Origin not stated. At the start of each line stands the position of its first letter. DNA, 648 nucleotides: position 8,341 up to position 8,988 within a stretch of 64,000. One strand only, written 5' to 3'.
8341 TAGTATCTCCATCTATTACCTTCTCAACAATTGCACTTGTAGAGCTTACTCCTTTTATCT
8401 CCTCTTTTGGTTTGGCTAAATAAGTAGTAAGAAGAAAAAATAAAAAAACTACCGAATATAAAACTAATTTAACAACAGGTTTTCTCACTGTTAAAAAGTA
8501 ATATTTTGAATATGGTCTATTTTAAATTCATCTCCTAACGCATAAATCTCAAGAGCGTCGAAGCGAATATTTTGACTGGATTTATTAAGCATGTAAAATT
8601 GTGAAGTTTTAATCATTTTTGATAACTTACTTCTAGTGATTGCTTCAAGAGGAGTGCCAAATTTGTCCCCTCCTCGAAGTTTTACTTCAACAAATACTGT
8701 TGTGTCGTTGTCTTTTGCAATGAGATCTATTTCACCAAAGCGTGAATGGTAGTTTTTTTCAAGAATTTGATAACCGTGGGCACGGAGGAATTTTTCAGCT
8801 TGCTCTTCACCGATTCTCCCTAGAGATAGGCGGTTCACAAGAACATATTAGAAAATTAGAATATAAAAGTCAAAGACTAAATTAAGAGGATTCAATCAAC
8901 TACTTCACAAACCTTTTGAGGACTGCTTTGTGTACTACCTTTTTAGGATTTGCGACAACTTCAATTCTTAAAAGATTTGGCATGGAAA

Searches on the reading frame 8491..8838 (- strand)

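Call 59: search_protein_families(library=pfam, proteins=[window:8491-8838:-], max_evalue=0.0001)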
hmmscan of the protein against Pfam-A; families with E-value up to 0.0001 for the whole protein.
window:8491-8838:- (115 aa): 2 families
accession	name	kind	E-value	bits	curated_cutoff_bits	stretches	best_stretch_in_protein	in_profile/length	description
PF02021.23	UPF0102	-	2.1e-27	95.7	23.6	1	10-98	1-80/80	Uncharacterised protein family UPF0102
PF08378.17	NERD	-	1.4e-06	29.2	22.1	1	7-92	2-86/111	Nuclease-related domain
